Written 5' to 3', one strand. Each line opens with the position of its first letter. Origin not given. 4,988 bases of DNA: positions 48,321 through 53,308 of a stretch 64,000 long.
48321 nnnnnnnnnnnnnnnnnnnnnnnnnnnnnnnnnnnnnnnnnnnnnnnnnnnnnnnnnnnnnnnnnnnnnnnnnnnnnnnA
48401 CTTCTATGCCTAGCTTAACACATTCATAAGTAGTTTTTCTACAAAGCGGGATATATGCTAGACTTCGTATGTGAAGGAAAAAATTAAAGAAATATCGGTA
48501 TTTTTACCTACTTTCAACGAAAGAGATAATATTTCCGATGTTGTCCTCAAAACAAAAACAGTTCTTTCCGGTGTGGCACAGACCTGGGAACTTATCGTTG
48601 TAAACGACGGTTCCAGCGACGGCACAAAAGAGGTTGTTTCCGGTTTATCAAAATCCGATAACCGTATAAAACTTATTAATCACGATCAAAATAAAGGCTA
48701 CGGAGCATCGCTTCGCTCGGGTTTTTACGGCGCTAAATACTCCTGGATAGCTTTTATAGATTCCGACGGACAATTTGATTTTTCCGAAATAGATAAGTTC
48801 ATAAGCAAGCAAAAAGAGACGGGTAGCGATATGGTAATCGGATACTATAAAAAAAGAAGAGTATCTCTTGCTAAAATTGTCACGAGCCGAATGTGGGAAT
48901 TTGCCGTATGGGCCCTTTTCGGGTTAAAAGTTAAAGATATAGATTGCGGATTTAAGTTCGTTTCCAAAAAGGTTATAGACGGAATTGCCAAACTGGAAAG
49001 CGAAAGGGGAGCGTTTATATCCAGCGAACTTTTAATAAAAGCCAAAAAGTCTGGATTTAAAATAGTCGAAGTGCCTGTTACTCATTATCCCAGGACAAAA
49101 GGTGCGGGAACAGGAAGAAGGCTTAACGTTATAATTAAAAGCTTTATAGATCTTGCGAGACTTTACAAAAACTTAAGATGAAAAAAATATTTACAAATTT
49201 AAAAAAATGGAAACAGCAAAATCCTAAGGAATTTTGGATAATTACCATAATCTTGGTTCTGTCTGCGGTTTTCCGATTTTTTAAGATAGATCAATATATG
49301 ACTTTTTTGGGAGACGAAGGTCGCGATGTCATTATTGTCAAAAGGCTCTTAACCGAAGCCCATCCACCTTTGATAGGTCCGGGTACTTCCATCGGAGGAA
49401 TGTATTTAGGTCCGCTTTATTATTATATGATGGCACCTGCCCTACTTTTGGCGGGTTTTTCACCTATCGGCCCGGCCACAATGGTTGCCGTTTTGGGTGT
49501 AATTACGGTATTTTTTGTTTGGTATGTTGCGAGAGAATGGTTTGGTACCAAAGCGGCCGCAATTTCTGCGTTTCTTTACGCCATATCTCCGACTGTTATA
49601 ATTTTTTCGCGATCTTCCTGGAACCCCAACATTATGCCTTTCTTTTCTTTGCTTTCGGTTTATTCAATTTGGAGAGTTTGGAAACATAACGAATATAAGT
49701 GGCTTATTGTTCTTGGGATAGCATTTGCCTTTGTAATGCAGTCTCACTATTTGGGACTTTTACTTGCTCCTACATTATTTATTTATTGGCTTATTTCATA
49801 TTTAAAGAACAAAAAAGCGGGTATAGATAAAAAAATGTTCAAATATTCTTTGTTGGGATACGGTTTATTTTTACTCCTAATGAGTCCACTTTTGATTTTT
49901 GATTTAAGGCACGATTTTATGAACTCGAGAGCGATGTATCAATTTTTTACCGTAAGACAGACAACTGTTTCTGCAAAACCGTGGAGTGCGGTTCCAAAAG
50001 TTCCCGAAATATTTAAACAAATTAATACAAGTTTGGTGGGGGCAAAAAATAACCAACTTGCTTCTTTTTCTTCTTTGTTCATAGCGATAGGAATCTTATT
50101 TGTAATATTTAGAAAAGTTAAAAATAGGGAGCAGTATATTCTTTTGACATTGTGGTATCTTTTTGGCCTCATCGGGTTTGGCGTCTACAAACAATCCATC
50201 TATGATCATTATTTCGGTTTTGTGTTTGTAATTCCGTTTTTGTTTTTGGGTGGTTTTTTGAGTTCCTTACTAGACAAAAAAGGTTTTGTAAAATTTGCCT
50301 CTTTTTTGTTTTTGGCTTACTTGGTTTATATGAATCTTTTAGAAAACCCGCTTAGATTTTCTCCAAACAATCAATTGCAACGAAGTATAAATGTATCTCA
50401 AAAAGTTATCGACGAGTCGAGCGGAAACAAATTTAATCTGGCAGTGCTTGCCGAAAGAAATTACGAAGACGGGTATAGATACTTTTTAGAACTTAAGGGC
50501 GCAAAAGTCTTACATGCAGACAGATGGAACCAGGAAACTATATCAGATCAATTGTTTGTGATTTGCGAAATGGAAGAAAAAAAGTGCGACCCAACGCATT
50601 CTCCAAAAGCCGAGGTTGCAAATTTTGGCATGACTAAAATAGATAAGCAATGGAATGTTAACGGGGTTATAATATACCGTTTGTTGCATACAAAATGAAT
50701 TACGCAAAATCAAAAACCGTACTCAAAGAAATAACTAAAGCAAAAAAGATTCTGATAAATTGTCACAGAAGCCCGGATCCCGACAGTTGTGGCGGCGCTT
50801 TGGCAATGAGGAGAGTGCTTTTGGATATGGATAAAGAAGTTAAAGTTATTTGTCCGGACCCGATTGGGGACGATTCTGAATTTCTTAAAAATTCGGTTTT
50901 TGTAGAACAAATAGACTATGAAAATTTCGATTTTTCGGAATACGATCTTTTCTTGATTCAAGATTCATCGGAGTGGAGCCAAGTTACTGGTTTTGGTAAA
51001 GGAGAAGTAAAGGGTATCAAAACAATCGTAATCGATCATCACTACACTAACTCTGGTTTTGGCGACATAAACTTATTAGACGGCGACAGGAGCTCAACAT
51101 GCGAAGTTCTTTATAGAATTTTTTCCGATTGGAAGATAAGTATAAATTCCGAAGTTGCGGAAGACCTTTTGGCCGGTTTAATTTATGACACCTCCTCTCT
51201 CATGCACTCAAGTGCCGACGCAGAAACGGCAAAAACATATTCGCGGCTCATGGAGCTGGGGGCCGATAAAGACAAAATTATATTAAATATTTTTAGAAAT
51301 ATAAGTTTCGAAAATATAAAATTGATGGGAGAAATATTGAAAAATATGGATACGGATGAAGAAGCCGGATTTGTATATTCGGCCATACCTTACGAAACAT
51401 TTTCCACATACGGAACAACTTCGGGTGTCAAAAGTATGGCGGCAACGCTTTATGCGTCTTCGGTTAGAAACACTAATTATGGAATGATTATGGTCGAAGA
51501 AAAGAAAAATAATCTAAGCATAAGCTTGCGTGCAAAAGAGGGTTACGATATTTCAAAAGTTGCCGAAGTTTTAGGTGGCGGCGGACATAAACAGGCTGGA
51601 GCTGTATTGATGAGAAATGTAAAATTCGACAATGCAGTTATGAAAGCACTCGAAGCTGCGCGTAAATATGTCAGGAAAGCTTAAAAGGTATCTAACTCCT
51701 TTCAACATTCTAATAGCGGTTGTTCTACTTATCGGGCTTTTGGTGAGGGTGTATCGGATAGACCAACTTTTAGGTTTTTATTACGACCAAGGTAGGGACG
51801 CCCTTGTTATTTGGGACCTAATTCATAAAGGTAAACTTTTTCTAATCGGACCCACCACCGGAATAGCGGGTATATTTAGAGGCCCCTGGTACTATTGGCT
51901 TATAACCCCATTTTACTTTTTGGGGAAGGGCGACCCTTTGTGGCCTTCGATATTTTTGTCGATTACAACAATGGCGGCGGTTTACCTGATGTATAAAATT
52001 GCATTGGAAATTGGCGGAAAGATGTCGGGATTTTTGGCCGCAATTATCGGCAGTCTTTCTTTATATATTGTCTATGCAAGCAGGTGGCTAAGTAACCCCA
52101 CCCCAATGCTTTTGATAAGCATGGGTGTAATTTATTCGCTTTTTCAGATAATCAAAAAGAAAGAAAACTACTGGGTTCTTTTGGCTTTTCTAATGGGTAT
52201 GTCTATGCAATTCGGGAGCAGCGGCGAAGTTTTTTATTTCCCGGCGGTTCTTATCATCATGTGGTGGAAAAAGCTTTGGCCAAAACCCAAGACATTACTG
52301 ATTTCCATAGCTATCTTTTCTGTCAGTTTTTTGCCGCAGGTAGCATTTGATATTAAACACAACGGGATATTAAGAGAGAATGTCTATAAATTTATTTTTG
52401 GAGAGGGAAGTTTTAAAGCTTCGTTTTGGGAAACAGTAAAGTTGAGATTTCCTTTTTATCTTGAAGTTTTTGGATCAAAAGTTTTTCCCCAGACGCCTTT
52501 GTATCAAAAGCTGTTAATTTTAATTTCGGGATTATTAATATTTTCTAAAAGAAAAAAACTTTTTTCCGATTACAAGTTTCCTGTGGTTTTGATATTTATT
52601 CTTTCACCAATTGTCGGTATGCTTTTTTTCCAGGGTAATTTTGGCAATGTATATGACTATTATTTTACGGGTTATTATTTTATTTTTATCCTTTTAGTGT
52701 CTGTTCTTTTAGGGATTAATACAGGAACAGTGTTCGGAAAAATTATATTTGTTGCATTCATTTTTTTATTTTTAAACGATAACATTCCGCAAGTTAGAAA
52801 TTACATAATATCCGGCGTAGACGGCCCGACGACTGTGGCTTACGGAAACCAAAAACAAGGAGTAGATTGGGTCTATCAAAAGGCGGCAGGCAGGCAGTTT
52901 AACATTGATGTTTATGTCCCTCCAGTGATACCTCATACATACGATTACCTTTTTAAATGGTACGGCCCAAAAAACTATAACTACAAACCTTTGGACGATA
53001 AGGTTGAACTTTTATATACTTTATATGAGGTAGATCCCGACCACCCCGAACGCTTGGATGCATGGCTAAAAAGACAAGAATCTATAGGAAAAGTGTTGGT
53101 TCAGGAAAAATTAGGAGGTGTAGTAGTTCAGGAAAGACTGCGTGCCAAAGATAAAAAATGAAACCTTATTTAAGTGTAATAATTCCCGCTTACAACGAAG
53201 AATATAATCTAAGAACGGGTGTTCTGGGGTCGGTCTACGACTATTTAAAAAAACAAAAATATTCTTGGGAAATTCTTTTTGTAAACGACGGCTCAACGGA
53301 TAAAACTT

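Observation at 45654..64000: Very dense extracytoplasmic glycosylation machinery: 3 polyprenol-P-sugar synthases plus at least 7 GT-C-like membrane transferases, a flippase and a methyltransferase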

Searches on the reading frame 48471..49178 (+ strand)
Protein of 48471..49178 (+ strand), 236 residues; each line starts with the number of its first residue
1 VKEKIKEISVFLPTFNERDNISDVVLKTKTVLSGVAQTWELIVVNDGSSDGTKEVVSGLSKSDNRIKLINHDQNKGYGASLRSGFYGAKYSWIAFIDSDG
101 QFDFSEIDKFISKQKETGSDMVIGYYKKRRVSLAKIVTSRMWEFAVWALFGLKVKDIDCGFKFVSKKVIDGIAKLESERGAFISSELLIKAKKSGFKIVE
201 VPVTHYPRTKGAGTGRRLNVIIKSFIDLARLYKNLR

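Call 5: search_protein_families(library=pfam, proteins=[window:48471-49178:+], max_evalue=0.01)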
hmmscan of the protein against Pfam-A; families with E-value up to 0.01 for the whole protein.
window:48471-49178:+ (236 aa): 2 families
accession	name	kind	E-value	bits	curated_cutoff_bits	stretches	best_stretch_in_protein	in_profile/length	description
PF00535.33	Glycos_transf_2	-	1.9e-26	93.5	23.3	1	9-169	1-164/168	Glycosyl transferase family 2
PF10111.15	Glyco_tranf_2_2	-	1.7e-07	31.5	27.3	1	10-111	2-100/276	Glycosyltransferase like family 2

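Call 8: search_protein_families(library=ncbifam, proteins=[window:48471-49178:+], max_evalue=0.01)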
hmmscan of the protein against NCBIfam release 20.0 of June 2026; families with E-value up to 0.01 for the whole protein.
window:48471-49178:+ (236 aa): 23 families
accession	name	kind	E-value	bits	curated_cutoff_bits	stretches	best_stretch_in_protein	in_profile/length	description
NF007986.1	PRK10714.1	equivalog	3e-20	72.5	529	1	2-213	2-208/316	undecaprenyl-phosphate 4-deoxy-4-formamido-L-arabinose transferase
NF047683.1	TeichurnBiosyTuaG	equivalog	6.6e-18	65.3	400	1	1-117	1-114/252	teichuronic acid biosynthesis protein TuaG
TIGR03937.1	PgaC_IcaA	equivalog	6.9e-18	64.8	422.3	1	3-111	42-147/407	poly-beta-1,6-N-acetyl-D-glucosamine synthase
NF047588.1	GlcsyltransPgfSStrep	equivalog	1.4e-15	57.3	500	1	8-176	3-171/308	glycosyltransferase PgfS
TIGR04182.1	glyco_TIGR04182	equivalog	1.6e-15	57.3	325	1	7-214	1-199/293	S-layer glycoprotein N-glycosyltransferase AglJ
NF041391.1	DPhHxTase_Halo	equivalog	2.4e-13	49.6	375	1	14-208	3-186/213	dolichyl-phosphate hexose transferase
NF058614.1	PPMAGASynPpgS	equivalog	3e-13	49.7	370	1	10-226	4-221/226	polyprenyl-phospho-N-acetylgalactosaminyl synthase PpgS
NF007482.0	PRK10073.1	equivalog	2.4e-10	39.9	423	1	1-103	1-99/334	glycosyltransferase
NF050050.1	ProtGlycPglI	equivalog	2.8e-10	40.1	500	1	7-119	3-113/306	GalNAc(5)-diNAcBac-PP-undecaprenol beta-1,3-glucosyltransferase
NF041875.1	EPS_EpsD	equivalog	4.7e-10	39.4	370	1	8-125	1-115/325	exopolysaccharide biosynthesis glycosyltransferase EpsD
NF045692.1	OglycostaseCruG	equivalog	1.4e-09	37.4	600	1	3-122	38-160/386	2'-O-glycosyltransferase CruG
NF010496.0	PRK13915.1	equivalog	3e-09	36.4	262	1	5-99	30-126/307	glucosyl-3-phosphoglycerate synthase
TIGR04283.1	glyco_like_mftF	equivalog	5.2e-09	36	182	1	8-114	1-96/221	TIGR04283 family arsenosugar biosynthesis glycosyltransferase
NF038302.1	EPS_HpsE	equivalog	5.3e-09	35.5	300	1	7-101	2-98/307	hormogonium polysaccharide biosynthesis glycosyltransferase HpsE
TIGR03965.1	mycofact_glyco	equivalog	8.2e-09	34.8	280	1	3-100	71-165/467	mycofactocin biosynthesis glycosyltransferase MftF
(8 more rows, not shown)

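Call 58: search_solved_structures(query=window:48471-49178:+, max_evalue=0.001)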
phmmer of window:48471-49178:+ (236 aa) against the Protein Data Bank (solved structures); distinct sequences matched with E-value up to 0.001: 17.
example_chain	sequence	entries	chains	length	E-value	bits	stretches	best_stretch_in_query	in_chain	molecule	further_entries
9bhc_C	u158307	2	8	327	4.4e-19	72.1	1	5-212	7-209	Undecaprenyl-phosphate 4-deoxy-4-formamido-L-arabinose transferase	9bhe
8vxh_A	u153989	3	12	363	5.9e-19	71.7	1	5-212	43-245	Undecaprenyl-phosphate 4-deoxy-4-formamido-L-arabinose transferase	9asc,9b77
9hwj_A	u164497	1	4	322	4.3e-16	62.3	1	5-213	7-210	Undecaprenyl-phosphate 4-deoxy-4-formamido-L-arabinose transferase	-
5mlz_A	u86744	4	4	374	9.8e-16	61.2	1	7-213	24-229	Dolichol monophosphate mannose synthase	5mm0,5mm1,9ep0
5ekp_C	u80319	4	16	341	2.6e-15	59.8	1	7-183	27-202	Uncharacterized glycosyltransferase sll0501 | Glycosyltransferase sll0501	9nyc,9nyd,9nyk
9nye_A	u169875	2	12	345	2.7e-15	59.7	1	7-183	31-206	Glycosyltransferase sll0501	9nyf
5eke_A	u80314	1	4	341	2.8e-15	59.7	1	7-183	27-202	Uncharacterized glycosyltransferase sll0501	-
5hea_A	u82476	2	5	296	2.5e-08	36.9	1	8-123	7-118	Putative glycosyltransferase (GalT1)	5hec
6p61_A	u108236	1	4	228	6.7e-08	35.5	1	4-112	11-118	Glycosyltransferase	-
2z86_A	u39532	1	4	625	1.6e-07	34.3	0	7-99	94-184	Chondroitin synthase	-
2z87_A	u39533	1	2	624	1.6e-07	34.3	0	7-99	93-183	Chondroitin synthase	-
6h1j_A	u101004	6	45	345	2.1e-07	33.9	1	4-127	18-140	Probable ss-1,3-N-acetylglucosaminyltransferase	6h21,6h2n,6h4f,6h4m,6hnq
3bcv_A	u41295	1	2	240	3.1e-05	26.8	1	5-140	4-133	Putative glycosyltransferase protein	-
9jma_A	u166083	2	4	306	4.9e-05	26.2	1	8-110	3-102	GalNAc(5)-diNAcBac-PP-undecaprenol beta-1,3-glucosyltransferase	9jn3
3l7j_A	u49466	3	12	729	0.00021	24.1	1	33-117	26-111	Teichoic acid biosynthesis protein F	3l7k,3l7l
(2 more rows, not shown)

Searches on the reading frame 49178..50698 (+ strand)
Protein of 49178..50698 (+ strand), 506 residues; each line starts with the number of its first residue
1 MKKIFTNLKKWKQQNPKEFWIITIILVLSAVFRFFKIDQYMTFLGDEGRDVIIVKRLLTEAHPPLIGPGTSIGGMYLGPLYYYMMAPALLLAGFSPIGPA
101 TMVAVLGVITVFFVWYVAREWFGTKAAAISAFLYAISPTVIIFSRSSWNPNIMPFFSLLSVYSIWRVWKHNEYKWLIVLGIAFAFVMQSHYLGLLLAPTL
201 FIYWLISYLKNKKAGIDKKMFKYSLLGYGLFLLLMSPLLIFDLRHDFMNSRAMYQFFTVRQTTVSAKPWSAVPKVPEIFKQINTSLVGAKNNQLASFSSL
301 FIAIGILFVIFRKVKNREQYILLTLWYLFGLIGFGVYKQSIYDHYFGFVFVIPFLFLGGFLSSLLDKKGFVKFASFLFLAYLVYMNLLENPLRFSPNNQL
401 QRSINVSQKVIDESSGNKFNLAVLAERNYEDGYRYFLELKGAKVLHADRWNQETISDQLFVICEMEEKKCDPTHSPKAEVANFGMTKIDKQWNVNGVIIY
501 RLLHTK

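Call 5: search_protein_families(library=pfam, proteins=[window:49178-50695:+], max_evalue=0.01)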
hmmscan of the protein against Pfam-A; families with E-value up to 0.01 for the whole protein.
window:49178-50695:+ (506 aa): 2 families
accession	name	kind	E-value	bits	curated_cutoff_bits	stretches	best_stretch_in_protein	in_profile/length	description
PF13231.12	PMT_2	-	1.2e-16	61.7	26.1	1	79-240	4-159/160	Dolichyl-phosphate-mannose-protein mannosyltransferase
PF02366.24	PMT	-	0.00011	22.4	22.7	1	58-237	41-229/245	Dolichyl-phosphate-mannose-protein mannosyltransferase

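Call 8: search_protein_families(library=ncbifam, proteins=[window:49178-50695:+], max_evalue=0.01)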
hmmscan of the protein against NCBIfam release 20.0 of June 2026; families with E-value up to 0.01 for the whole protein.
window:49178-50695:+ (506 aa): 2 families
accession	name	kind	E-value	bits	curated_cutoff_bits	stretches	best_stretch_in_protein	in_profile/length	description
TIGR03663.1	TIGR03663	subfamily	3.5e-12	46.1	126.25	1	22-373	4-347/435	flippase activity-associated protein Agl23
TIGR04154.1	archaeo_STT3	subfamily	9.7e-05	20.9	450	1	77-146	69-144/831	oligosaccharyl transferase, archaeosortase A system-associated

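Call 14: find_encoding_contigs(protein=window:49178-50698:+, flank=10000, max_places=4)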
Protein window:49178-50698:+ (506 aa): 1 contig read that carries it; 1 place shown.
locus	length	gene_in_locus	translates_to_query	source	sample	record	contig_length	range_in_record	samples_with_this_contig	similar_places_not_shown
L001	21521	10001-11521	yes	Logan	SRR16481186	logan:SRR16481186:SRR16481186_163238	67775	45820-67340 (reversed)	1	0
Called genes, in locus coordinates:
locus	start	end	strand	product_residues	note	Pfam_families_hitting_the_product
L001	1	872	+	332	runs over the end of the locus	PF00188:CAP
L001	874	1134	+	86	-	-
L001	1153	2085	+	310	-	PF00483:NTP_transferase, PF12804:NTP_transf_3 (weak)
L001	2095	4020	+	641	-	PF01073:3Beta_HSD, PF01370:Epimerase, PF02719:Polysacc_synt_2, PF04321:RmlD_sub_bind, PF07993:NAD_binding_4, PF13460:NAD_binding_10 (weak), PF16363:GDP_Man_Dehyd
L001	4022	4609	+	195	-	PF00908:dTDP_sugar_isom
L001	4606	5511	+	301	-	PF01370:Epimerase, PF04321:RmlD_sub_bind, PF16363:GDP_Man_Dehyd (weak), PF07993:NAD_binding_4 (weak)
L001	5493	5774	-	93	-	-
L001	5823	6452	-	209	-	PF01746:tRNA_m1G_MT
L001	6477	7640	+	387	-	PF00535:Glycos_transf_2, PF04138:GtrA_DPMS_TM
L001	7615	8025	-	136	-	PF12172:zf-ChsH2 (weak), PF01796:OB_ChsH2_C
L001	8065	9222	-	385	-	-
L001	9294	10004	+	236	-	PF00535:Glycos_transf_2, PF10111:Glyco_tranf_2_2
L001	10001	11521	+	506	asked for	PF13231:PMT_2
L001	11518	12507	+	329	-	PF01368:DHH, PF02272:DHHA1 (weak)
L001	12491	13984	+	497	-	PF13231:PMT_2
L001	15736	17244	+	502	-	PF02366:PMT (weak), PF13231:PMT_2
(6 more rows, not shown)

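Call 63: search_solved_structures(query=window:49178-50695:+, max_evalue=1)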
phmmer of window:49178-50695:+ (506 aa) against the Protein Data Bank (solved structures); distinct sequences matched with E-value up to 1: 0.

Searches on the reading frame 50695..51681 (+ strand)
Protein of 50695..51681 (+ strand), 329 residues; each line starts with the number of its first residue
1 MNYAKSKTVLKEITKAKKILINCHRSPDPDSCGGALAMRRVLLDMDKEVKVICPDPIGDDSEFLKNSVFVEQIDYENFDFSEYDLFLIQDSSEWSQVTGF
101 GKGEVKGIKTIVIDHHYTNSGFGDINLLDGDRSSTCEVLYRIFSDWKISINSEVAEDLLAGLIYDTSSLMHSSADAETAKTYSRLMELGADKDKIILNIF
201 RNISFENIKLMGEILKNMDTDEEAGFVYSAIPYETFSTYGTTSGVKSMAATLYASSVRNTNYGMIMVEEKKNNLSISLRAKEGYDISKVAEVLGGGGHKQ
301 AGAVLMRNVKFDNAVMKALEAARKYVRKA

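Call 9: search_protein_families(library=pfam, proteins=[window:50695-51681:+], max_evalue=0.01)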
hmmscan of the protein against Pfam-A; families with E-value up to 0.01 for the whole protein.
window:50695-51681:+ (329 aa): 2 families
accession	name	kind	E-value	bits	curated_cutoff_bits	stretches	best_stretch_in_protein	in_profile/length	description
PF01368.27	DHH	-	7.6e-15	55.7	28.1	1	18-161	1-124/125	DHH family, N-terminal domain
PF02272.25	DHHA1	-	6e-07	30.3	25.9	1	240-327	12-101/102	DHHA1 domain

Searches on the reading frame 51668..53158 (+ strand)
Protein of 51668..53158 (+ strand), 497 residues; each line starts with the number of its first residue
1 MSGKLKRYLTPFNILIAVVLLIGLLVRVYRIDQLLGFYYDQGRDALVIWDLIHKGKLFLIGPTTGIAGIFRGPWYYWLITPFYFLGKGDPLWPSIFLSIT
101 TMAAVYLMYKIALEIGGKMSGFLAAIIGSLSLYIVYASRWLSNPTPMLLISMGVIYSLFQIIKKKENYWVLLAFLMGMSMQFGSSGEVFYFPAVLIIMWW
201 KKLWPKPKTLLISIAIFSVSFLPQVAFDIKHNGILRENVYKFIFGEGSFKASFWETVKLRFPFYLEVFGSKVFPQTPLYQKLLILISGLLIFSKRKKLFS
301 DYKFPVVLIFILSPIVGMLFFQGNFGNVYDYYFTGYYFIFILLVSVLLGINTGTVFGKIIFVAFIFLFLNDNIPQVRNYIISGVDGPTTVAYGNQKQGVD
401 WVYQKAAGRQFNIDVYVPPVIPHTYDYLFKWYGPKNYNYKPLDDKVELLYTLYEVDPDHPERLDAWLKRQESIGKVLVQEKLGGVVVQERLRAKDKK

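Call 5: search_protein_families(library=pfam, proteins=[window:51668-53158:+], max_evalue=0.01)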
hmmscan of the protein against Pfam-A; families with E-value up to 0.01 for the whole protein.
window:51668-53158:+ (497 aa): 1 family
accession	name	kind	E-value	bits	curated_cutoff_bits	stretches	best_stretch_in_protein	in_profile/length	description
PF13231.12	PMT_2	-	1.3e-10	42.1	26.1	1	72-225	3-158/160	Dolichyl-phosphate-mannose-protein mannosyltransferase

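Call 8: search_protein_families(library=ncbifam, proteins=[window:51668-53158:+], max_evalue=0.01)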
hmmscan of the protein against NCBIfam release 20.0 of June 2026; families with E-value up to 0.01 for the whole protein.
window:51668-53158:+ (497 aa): 0 families
